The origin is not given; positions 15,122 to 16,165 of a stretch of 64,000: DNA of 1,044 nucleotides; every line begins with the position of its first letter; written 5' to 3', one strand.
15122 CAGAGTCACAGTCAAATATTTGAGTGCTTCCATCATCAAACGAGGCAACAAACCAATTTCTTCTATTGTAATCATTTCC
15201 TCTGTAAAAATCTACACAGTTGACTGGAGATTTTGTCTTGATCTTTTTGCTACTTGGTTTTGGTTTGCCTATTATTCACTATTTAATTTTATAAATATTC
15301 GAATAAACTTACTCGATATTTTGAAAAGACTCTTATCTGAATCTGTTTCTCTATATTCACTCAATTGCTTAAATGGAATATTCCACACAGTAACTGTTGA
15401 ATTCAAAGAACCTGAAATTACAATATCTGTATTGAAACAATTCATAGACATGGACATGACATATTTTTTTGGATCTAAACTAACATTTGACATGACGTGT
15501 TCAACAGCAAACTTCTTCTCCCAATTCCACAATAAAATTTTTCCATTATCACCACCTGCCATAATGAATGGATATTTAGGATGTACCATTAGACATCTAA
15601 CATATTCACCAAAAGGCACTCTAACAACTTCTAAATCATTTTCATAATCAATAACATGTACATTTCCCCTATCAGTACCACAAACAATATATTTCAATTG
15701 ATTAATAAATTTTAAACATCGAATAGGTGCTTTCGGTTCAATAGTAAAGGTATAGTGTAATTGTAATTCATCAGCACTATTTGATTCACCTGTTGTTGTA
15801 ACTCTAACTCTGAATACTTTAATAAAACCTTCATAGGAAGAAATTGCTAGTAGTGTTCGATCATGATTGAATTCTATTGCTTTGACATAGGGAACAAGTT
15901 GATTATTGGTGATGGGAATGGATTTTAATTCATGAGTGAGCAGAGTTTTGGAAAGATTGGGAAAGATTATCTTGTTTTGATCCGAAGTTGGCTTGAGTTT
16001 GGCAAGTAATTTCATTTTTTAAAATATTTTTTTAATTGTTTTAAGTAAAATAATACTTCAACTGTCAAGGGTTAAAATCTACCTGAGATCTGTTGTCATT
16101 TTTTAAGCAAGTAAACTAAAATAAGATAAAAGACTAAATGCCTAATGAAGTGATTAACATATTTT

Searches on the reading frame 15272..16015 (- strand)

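Call 79: search_protein_families(library=pfam, proteins=[window:15272-16015:-], max_evalue=0.0001)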
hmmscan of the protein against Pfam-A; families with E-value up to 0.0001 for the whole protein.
window:15272-16015:- (247 aa): 16 families
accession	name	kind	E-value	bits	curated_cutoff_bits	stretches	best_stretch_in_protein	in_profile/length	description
PF00400.38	WD40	-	3.8e-13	49.8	27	0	138-164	13-39/39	WD domain, G-beta repeat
PF25174.1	Beta-prop_THOC3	-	1.1e-10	41.4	305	0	83-151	202-269/272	THOC3 beta-propeller domain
PF24807.1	WD40_CDC20-Fz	-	2.2e-10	40.8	200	1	88-223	45-172/292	CDC20/Fizzy WD40 domain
PF23414.1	Beta-prop_EML_2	-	7.6e-10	39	90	1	92-214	36-154/266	Echinoderm microtubule-associated protein second beta-propeller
PF24817.1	WD40_WDHD1_1st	-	2.1e-09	37.4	109.9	1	95-174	86-166/291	WDHD1 first WD40 domain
PF25173.1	Beta-prop_WDR3_1st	-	4.1e-08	33.6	154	1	42-213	30-184/184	WDR3 first beta-propeller domain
PF20426.4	NBCH_WD40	-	2.3e-07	30.4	50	0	93-168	270-345/350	Neurobeachin beta propeller domain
PF25171.1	Beta-prop_WDR36-Utp21_1st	-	2.4e-07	30.9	80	1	85-202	141-254/266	WDR36/Utp21 first beta-propeller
PF24814.1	WD40_Prp19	-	6.5e-07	29.1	320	0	139-218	9-83/281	Prp19 WD40 domain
PF24796.1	WDR55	-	1.1e-06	28.4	200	0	90-213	91-208/296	WDR55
PF25172.1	Beta-prop_WDR3_2nd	-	6.8e-06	25.9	140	0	98-218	2-114/293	WDR3 second beta-propeller domain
PF12894.13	ANAPC4_WD40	-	1.4e-05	25.7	22.9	0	48-138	2-81/91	Anaphase-promoting complex subunit 4 WD40 domain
PF25175.1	Beta-prop_WDR5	-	1.5e-05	24.8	250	0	43-127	138-211/296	WDR5 beta-propeller domain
PF23383.1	Beta-prop_IFT140_1st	-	1.9e-05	24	27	0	139-213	63-131/406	IFT140 first beta-propeller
PF23409.1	Beta-prop_EML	-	2.9e-05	24.1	88.2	0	137-221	157-235/267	Echinoderm microtubule-associated protein first beta-propeller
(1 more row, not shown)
